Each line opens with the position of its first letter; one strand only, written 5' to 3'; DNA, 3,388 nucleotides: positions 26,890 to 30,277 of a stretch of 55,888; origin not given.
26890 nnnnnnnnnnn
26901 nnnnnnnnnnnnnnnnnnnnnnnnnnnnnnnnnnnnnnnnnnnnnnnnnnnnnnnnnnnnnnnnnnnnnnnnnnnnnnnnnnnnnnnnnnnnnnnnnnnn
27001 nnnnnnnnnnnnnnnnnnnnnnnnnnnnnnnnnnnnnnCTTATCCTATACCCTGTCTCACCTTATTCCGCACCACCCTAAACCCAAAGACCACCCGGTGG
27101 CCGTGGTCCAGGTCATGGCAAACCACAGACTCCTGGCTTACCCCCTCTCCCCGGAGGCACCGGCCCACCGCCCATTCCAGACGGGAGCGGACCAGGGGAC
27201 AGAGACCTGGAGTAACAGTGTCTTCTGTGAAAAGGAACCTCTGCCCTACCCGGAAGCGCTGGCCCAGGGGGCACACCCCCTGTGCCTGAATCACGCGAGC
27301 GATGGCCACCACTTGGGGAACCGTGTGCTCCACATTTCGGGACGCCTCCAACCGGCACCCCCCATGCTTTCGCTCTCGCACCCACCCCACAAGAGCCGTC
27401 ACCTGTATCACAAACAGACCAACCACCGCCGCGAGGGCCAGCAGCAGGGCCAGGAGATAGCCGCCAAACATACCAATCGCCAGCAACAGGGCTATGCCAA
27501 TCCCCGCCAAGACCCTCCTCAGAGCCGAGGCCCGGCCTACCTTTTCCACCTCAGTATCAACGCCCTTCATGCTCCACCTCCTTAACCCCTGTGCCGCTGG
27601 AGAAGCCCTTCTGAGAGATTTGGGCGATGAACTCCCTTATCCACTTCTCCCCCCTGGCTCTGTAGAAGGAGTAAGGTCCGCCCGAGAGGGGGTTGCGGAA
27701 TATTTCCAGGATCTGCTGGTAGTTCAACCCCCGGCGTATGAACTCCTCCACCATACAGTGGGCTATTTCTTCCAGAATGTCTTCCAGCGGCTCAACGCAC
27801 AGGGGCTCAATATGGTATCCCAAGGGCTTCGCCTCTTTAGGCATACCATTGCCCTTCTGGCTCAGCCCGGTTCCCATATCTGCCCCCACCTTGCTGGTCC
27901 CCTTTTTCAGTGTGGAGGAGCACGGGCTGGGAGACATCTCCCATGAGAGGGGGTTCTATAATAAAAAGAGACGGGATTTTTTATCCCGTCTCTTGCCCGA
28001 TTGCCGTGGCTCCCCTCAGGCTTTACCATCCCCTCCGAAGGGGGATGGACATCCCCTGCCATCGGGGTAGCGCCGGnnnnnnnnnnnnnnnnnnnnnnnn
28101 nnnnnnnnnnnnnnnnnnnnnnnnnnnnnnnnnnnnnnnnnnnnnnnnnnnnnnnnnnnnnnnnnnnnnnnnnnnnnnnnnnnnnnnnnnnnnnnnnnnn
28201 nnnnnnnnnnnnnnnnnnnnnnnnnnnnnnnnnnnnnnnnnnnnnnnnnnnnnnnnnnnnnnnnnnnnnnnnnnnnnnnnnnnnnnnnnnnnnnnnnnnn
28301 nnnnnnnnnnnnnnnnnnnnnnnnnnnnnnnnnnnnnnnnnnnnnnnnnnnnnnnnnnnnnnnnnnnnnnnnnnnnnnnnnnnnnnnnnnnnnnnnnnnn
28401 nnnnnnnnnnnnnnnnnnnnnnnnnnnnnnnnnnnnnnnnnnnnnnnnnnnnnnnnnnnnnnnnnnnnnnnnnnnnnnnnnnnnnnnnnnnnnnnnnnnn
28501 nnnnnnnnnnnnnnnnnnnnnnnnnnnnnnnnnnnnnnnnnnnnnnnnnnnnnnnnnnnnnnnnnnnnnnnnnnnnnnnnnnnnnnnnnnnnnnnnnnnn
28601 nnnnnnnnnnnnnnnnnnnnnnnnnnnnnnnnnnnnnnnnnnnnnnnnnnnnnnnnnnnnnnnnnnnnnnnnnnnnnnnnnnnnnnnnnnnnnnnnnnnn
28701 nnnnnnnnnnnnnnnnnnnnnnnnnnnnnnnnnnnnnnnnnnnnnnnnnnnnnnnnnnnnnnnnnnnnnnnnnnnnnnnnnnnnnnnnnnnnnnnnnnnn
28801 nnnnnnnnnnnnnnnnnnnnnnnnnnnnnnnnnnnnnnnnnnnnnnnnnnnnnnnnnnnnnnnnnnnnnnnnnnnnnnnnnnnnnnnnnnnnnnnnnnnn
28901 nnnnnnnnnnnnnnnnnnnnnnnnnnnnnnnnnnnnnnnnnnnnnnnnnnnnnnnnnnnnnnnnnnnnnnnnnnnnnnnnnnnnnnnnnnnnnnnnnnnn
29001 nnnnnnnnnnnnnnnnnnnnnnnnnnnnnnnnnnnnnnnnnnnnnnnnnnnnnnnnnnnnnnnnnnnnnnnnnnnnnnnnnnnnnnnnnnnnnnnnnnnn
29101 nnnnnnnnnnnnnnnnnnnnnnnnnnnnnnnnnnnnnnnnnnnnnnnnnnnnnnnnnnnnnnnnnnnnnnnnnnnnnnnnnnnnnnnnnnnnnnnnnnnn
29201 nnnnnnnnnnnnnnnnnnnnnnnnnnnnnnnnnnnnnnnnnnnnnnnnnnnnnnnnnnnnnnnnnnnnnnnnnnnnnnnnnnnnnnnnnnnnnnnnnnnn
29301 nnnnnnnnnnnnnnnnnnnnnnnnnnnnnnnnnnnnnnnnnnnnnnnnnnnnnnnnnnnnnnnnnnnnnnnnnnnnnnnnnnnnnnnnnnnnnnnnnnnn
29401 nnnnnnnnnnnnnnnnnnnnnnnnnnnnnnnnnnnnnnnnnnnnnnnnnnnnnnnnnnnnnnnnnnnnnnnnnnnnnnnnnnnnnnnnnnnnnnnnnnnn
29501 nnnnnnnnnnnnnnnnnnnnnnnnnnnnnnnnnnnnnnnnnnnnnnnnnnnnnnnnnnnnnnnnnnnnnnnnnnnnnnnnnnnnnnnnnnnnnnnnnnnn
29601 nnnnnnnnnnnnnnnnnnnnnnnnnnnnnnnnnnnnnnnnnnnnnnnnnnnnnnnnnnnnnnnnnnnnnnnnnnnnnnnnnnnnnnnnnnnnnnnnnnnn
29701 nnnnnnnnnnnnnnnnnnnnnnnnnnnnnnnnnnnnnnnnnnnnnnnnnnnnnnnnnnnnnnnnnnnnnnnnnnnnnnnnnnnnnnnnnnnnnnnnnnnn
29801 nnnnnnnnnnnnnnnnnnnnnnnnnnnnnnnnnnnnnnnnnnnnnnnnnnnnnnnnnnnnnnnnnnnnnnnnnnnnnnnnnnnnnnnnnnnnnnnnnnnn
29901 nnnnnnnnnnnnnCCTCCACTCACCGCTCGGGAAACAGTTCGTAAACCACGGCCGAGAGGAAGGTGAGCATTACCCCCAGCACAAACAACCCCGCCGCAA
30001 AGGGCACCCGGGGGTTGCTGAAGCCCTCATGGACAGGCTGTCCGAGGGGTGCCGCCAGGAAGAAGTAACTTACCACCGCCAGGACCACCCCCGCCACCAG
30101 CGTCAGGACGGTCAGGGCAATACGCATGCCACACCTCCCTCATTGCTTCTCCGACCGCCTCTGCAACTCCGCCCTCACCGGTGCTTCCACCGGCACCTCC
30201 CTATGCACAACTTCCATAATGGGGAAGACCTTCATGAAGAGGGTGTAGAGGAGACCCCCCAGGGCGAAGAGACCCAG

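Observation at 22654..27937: Second module after the terminator: unknown protein, TM-anchored TIGR04076-like protein, a second NrfD, a TorD chaperone and a cytoplasmic polyferredoxin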

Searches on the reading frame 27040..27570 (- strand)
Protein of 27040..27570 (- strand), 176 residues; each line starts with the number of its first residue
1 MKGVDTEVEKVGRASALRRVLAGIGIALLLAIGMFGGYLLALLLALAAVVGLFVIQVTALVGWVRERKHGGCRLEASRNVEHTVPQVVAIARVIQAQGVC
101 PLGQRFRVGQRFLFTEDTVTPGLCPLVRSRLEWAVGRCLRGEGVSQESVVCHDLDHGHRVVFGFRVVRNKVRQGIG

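Call 4: search_protein_families(library=pfam, proteins=[window:27040-27570:-], max_evalue=0.1)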
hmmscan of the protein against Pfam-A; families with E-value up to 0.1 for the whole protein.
window:27040-27570:- (176 aa): 1 family
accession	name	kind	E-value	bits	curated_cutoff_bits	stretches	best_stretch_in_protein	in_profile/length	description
PF11808.13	PhoR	-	0.086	13.7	27.1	0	18-68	7-56/86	Phosphate regulon sensor protein PhoR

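Call 6: search_protein_families(library=ncbifam, proteins=[window:27040-27570:-], max_evalue=0.01)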
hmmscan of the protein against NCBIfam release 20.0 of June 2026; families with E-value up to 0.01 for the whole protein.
window:27040-27570:- (176 aa): 0 families

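Call 41: find_homologous_proteins(query=window:27040-27570:-, max_evalue=0.001)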
Query window:27040-27570:- (176 aa): 2 proteins with E <= 0.001 among 8000 candidates.
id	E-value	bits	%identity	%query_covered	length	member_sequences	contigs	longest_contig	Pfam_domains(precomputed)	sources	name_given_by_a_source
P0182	1.1e-107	375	99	100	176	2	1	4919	-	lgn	-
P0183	1.2e-88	314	84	99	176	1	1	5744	-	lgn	-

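Call 42: find_encoding_contigs(protein=P0183, flank=10000, max_places=3)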
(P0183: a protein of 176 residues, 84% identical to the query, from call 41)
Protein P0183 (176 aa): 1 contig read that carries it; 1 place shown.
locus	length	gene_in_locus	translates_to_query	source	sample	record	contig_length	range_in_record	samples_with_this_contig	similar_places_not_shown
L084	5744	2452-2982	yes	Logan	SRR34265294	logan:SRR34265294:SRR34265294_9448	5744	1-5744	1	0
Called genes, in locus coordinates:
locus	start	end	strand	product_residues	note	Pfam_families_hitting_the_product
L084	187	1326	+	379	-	PF00672:HAMP, PF07730:HisKA_3, PF02518:HATPase_c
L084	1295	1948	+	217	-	PF00072:Response_reg, PF08281:Sigma70_r4_2 (weak), PF00196:GerE, PF13384:HTH_23 (weak)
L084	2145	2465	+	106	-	-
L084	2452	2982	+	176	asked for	-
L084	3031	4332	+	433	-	PF03916:NrfD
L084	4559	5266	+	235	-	PF02613:Nitrate_red_del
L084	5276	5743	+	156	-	?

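Call 43: find_encoding_contigs(protein=P0182, flank=10000, max_places=3)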
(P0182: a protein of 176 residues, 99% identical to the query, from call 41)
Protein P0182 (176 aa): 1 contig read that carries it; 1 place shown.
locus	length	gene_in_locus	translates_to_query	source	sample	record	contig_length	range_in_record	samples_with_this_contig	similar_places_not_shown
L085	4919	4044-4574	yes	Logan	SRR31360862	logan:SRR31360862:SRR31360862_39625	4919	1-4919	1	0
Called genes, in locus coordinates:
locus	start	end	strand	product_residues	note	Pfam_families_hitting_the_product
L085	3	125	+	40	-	?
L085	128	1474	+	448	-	PF03916:NrfD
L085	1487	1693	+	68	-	-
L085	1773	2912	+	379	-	PF00672:HAMP, PF07730:HisKA_3, PF02518:HATPase_c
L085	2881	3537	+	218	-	PF00072:Response_reg, PF08281:Sigma70_r4_2 (weak), PF00196:GerE, PF13384:HTH_23 (weak)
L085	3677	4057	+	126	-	-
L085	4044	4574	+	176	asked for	-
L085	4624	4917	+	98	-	?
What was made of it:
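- The arrangement is conserved in L084 and L085 (calls 42, 43).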

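Call 68: predict_structure(alignment_id=A2)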
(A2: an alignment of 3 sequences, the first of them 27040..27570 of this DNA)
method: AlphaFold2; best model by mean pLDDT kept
length: 176 residues; sequences in the alignment: 3
mean_pLDDT: 55.9   pTM: 0.36
mean pLDDT of the five models: 55.9, 54.9, 53.6, 51.1, 48.3
residues with pLDDT >= 90: 4; 70-90: 36; 50-70: 70; < 50: 66
segments of 3 or more residues with pLDDT < 50: 77-123, 151-161, 170-176
pLDDT, mean of each block of 10 residues (from residue 1): 54 66 83 87 87 74 56 46 33 35 33 40 54 63 57 44 53 31
secondary structure, 60 per line:
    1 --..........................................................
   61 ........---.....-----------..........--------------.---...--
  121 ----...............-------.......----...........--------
elements in order: H3-68 E72-76 H88-97 H125-139 E147-153 E158-168
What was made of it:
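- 27040..27570 (-): 176-aa orphan: an N-terminal hydrophobic hairpin plus a C-terminal domain with five conserved Cys and two conserved His. Specific to this lineage. The AF2 model is poor, pLDDT 56 (call 68).
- The 176-aa AF2 model is poor (call 68).
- Tried and rejected: I ran no fold search on it (call 68).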

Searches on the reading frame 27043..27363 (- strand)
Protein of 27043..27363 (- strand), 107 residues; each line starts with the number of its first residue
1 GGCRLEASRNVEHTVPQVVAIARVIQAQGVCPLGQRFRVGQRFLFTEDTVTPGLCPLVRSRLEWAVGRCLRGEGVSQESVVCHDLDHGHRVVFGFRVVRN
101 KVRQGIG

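Call 45: search_protein_families(library=ncbifam, proteins=[window:27043-27363:-], max_evalue=10)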
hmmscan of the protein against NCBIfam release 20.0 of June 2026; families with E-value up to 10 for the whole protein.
seq(107 aa): 1 family
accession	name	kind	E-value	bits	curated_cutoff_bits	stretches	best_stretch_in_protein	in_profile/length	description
TIGR04076.1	TIGR04076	subfamily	0.065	13.8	33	1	23-67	7-52/91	TIGR04076 family protein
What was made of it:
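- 27040..27570 (-): TIGR04076 only 13.8 bits (call 45).
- On TIGR04076 family (176-aa protein): 13.8 bits, E=0.065, covering only residues 23-67 of the C-terminal domain (call 45).
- Checked: The TIGR04076 similarity of the 176-aa protein is real but far below threshold: 13.8 bits against a 33-bit cutoff, E=0.065 (call 45).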

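Call 46: search_protein_families(library=pfam, proteins=[window:27043-27363:-], max_evalue=10)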
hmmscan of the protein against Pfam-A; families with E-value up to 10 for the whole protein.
seq(107 aa): 0 families

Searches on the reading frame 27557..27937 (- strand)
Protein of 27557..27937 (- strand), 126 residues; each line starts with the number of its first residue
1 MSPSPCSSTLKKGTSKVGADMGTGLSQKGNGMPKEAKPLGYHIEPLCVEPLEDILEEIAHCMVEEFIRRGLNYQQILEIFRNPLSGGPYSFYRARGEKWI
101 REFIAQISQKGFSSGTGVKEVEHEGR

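Call 4: search_protein_families(library=pfam, proteins=[window:27557-27937:-], max_evalue=0.1)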
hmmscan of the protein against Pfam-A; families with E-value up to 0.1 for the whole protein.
window:27557-27937:- (126 aa): 0 families

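Call 6: search_protein_families(library=ncbifam, proteins=[window:27557-27937:-], max_evalue=0.01)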
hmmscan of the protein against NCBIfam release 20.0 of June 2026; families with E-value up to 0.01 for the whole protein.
window:27557-27937:- (126 aa): 0 families

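Call 45: search_protein_families(library=ncbifam, proteins=[window:27560-27877:-], max_evalue=10)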
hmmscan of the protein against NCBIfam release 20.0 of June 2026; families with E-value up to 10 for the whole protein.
seq(106 aa): 0 families

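Call 46: search_protein_families(library=pfam, proteins=[window:27560-27877:-], max_evalue=10)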
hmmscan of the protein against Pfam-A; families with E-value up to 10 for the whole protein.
seq(106 aa): 0 families

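Call 75: find_homologous_proteins(query=window:27557-27877:-, max_evalue=0.01)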
Query window:27557-27877:- (106 aa): 2 proteins with E <= 0.01 among 2 candidates.
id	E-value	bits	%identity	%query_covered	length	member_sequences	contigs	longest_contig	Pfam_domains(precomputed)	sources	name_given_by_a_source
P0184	6.2e-66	237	100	100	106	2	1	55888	-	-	-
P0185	8.2e-51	189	83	100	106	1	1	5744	-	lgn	-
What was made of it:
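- The insert is shared only with L084 and L085 (calls 41-43, 75). They have no homologues outside a very narrow clade (calls 41, 75).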

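Call 85: search_solved_structures(query=window:27557-27877:-, max_evalue=10)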
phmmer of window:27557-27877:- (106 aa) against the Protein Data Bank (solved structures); distinct sequences matched with E-value up to 10: 5.
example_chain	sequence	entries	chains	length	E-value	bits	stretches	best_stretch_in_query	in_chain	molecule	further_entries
7pnk_O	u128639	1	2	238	0.18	15.2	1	7-51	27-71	PsbO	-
5jm9_A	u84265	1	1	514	0.54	13.7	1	38-101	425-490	Vacuolar aminopeptidase 1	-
5jh9_A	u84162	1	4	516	0.55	13.7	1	38-101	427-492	Vacuolar aminopeptidase 1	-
5jgf_A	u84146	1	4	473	0.64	13.5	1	38-101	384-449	Vacuolar aminopeptidase 1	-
4r8f_A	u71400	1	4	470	0.65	13.5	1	38-101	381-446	Vacuolar aminopeptidase 1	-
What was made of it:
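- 27557..27877 (-): 106-aa soluble orphan protein, specific to this lineage. No Pfam, NCBIfam or PDB match (calls 4, 6, 45, 46, 85).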

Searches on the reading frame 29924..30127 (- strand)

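Call 45: search_protein_families(library=ncbifam, proteins=[window:29924-30127:-], max_evalue=10)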
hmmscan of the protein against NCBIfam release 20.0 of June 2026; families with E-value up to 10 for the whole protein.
seq(68 aa): 0 families

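Call 46: search_protein_families(library=pfam, proteins=[window:29924-30127:-], max_evalue=10)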
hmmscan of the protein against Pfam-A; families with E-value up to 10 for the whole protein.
seq(68 aa): 5 families
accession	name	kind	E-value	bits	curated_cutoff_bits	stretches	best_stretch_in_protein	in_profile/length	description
PF20501.3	MbhE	-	0.022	15.3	27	1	6-55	7-56/98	MBH, subunit E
PF19094.5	EMC6_arch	-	0.064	14.1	26.7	1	2-46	4-41/87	EMC6-arch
PF15220.11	HILPDA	-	0.2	12.2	27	1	46-61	6-21/63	Hypoxia-inducible lipid droplet-associated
PF11381.13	DUF3185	-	0.31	11.5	25.3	1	10-55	8-52/59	Protein of unknown function (DUF3185)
PF20990.2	DUF2207_C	-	1.1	9.4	33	1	4-62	140-182/247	Predicted membrane protein (DUF2207) C-terminal domain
